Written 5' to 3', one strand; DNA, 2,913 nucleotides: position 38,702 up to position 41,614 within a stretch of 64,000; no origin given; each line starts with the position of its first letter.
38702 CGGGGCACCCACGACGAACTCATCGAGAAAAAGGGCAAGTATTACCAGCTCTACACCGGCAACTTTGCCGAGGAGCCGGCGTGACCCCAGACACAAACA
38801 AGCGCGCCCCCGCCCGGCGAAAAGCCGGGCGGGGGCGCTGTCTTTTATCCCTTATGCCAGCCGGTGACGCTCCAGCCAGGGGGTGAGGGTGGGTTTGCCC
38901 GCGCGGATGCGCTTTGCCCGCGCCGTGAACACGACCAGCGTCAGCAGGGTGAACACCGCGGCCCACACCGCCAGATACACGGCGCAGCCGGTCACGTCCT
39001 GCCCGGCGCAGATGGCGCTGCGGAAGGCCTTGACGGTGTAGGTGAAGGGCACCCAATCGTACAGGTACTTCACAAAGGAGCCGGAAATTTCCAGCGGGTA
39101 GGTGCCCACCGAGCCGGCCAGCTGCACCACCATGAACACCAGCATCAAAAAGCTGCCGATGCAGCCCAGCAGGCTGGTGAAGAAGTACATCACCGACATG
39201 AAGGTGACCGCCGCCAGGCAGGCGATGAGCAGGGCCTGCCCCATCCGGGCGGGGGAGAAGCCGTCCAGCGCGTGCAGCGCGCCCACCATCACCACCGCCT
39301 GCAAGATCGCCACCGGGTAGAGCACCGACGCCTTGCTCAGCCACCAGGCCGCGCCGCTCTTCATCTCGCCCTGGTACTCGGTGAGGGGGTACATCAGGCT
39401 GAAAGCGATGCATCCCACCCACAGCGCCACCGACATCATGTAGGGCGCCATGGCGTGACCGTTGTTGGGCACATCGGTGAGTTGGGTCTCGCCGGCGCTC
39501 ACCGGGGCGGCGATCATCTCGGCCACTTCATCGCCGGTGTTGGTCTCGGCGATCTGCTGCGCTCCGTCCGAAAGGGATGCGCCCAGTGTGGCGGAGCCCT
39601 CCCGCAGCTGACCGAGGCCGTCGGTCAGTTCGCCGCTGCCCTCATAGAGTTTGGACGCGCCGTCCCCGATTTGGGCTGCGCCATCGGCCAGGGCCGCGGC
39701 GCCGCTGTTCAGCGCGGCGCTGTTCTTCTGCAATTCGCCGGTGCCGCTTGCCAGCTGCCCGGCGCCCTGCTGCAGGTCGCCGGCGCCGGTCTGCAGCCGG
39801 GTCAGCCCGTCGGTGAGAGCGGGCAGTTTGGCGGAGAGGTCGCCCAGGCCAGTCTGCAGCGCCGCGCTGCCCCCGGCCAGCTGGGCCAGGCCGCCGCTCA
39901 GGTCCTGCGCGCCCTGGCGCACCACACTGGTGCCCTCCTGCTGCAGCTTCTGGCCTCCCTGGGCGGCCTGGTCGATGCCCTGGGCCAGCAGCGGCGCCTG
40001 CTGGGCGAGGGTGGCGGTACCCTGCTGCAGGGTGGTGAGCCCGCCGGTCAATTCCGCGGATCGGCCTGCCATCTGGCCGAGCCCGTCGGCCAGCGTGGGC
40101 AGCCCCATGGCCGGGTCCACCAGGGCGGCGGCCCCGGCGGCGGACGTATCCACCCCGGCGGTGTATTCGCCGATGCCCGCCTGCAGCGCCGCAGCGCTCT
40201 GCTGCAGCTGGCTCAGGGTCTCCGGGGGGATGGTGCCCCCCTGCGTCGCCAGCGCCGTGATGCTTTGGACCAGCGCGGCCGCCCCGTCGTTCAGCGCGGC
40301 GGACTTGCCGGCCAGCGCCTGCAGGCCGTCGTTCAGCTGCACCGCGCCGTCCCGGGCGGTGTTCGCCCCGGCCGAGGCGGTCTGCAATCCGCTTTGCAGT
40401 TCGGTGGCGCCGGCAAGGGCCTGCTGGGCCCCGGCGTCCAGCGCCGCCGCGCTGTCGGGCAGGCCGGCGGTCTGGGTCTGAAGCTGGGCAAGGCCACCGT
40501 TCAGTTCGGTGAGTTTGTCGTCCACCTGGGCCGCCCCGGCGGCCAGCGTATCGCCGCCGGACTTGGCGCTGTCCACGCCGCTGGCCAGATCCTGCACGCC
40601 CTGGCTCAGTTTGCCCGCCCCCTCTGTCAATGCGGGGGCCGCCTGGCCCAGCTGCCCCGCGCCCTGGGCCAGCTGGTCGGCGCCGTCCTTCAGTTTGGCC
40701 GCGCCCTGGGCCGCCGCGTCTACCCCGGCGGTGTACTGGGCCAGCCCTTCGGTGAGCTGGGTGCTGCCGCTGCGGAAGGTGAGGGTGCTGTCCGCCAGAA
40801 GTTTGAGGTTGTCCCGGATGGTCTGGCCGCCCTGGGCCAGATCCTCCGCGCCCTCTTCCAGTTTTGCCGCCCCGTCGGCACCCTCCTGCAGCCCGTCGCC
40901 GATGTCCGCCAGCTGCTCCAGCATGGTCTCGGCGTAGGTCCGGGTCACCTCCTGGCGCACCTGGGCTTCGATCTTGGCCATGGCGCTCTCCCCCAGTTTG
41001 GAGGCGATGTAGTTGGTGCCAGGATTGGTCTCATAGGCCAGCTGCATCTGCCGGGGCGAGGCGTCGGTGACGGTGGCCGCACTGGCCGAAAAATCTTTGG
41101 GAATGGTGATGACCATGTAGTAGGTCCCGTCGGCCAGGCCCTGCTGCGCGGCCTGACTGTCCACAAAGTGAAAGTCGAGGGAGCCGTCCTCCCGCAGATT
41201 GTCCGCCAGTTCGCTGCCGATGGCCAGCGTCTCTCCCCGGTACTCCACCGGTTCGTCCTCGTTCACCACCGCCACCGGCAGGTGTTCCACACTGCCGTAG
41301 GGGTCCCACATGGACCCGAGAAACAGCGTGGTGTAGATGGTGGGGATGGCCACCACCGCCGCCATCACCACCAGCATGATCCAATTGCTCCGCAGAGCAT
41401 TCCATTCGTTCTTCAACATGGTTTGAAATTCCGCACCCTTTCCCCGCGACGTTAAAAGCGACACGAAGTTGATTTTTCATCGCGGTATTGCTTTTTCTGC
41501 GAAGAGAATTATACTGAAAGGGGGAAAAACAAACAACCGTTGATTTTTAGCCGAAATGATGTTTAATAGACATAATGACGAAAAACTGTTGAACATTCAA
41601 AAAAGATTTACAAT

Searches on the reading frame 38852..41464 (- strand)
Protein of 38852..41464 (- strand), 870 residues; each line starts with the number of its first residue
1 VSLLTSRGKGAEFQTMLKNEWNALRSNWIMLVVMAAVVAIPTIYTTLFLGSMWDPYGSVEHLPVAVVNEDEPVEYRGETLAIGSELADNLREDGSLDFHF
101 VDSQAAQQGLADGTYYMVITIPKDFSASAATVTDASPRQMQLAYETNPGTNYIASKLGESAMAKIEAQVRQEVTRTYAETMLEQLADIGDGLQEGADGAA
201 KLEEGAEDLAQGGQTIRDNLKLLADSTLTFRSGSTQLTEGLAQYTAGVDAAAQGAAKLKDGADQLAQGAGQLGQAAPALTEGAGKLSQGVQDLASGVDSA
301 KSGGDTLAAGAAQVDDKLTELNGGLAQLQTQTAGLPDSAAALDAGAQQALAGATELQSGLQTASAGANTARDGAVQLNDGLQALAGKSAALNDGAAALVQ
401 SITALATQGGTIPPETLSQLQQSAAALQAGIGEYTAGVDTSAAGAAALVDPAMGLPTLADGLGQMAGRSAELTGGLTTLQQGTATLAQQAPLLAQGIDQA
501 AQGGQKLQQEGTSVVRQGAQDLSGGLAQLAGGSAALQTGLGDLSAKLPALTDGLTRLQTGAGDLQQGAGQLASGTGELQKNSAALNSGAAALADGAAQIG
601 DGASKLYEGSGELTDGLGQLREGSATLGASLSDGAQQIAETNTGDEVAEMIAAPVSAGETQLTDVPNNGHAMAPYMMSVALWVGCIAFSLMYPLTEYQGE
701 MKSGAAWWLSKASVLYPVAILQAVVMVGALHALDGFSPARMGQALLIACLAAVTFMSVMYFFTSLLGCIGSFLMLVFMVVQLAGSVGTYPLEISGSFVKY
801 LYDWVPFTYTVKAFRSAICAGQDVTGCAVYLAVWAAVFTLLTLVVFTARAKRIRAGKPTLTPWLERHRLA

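Call 77: search_protein_families(library=pfam, proteins=[window:38852-41464:-], max_evalue=0.00001)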
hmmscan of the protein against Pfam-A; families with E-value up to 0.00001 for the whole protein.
window:38852-41464:- (870 aa): 2 families
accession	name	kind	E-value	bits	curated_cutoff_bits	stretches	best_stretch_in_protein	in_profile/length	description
PF12698.13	ABC2_membrane_3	-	4.6e-22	79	31.6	2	37-181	7-131/347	ABC-2 family transporter protein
PF12051.14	DUF3533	-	5.7e-12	45.7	27.6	1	42-187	10-170/380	Protein of unknown function (DUF3533)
